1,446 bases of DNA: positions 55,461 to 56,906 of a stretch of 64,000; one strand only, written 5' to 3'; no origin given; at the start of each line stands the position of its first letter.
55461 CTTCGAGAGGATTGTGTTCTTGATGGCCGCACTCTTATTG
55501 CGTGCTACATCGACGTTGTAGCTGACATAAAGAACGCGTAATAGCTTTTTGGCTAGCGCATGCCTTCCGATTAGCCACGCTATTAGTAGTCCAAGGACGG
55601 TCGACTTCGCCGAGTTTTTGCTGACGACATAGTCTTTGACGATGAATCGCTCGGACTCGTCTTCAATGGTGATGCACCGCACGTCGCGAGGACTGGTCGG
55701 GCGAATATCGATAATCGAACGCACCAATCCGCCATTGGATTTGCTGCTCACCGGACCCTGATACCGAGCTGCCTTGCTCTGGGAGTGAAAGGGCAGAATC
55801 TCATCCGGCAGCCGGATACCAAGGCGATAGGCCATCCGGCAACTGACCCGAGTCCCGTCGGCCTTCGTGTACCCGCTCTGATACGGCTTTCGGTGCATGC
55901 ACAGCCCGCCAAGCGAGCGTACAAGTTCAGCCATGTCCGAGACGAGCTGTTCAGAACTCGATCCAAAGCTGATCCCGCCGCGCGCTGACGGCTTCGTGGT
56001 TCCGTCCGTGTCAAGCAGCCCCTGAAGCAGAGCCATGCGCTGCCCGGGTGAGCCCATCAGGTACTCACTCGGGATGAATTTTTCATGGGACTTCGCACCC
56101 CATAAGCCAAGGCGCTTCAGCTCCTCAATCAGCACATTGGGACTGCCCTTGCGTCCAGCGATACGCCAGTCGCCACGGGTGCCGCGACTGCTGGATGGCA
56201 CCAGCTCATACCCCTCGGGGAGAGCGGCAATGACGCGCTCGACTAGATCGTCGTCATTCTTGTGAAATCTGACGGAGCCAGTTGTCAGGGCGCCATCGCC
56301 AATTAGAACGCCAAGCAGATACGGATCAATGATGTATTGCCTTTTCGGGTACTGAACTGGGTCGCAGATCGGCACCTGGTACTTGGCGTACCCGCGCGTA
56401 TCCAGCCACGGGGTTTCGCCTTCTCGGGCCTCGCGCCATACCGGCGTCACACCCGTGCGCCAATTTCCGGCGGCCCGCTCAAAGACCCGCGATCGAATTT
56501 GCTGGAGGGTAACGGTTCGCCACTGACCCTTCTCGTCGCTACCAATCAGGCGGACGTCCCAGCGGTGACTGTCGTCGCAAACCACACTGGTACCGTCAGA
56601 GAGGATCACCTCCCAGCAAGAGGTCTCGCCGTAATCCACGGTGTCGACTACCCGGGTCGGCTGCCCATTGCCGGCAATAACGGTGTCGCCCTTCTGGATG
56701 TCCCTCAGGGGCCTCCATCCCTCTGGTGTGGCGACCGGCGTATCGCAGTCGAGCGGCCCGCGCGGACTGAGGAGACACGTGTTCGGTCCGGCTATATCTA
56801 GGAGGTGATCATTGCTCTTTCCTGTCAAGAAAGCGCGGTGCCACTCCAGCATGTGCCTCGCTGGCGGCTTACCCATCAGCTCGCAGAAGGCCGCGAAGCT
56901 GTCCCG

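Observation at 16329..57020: Unusually high density of selfish genetic elements in one phage genome segment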

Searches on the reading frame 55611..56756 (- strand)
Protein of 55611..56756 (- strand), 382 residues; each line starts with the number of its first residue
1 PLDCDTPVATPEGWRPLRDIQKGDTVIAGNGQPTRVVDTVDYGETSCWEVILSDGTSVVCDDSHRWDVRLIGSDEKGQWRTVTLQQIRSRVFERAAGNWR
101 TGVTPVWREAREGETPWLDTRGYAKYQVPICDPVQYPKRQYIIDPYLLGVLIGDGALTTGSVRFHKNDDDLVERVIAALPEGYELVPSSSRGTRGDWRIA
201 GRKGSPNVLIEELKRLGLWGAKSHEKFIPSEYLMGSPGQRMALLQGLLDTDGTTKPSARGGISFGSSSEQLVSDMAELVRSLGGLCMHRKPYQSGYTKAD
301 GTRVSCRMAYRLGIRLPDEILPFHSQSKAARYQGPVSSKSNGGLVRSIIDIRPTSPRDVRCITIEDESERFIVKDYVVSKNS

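Call 35: search_solved_structures(query=window:55614-56756:-, max_evalue=0.01, show_alignments=2)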
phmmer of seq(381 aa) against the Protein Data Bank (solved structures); distinct sequences matched with E-value up to 0.01: 5.
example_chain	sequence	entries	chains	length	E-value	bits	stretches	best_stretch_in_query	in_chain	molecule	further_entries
6bs8_A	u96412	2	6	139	1.7e-11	46.9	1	2-68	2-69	Replicative DNA helicase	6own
6riy_A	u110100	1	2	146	2.2e-11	46.5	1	5-68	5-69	Replicative DNA helicase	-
6rix_A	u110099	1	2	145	2.4e-11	46.4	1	5-68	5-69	Replicative DNA helicase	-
6riz_A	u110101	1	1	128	1.1e-06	31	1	2-69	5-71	gp41-1 intein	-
6qaz_A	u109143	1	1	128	2.4e-05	26.6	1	2-68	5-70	cyanophage-like gp41-1 intein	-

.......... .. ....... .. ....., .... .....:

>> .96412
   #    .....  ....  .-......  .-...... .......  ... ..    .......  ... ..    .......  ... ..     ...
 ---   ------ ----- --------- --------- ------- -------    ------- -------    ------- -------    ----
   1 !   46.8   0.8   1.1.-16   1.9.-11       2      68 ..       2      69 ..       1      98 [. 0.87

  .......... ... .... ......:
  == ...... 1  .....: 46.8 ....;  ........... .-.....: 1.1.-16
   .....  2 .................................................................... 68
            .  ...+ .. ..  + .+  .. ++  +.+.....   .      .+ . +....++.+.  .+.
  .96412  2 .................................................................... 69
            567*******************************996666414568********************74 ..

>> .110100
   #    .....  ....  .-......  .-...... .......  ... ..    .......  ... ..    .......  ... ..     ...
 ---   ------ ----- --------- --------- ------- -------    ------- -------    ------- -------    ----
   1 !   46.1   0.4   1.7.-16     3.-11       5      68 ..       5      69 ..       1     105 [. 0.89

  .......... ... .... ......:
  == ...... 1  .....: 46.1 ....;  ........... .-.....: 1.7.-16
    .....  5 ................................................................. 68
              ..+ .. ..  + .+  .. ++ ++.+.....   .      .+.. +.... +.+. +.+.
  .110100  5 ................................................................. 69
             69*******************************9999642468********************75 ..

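Call 37: search_protein_families(library=pfam, proteins=[window:55611-56756:-], max_evalue=1)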
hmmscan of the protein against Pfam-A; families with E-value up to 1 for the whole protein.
seq(382 aa): 4 families
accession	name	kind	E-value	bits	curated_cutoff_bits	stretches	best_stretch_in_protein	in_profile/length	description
PF14528.11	LAGLIDADG_3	-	3.1e-08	34.2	22.5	1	240-283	3-47/82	LAGLIDADG-like domain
PF05204.19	Hom_end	-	0.00065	20.2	21.1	1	228-315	2-85/110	Homing endonuclease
PF13403.11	Hint_2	-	0.0062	17.4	28.4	1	4-37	5-38/147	Hint domain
PF10417.14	1-cysPrx_C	-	0.06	13.8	21.1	1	7-27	9-24/41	C-terminal domain of 1-Cys peroxiredoxin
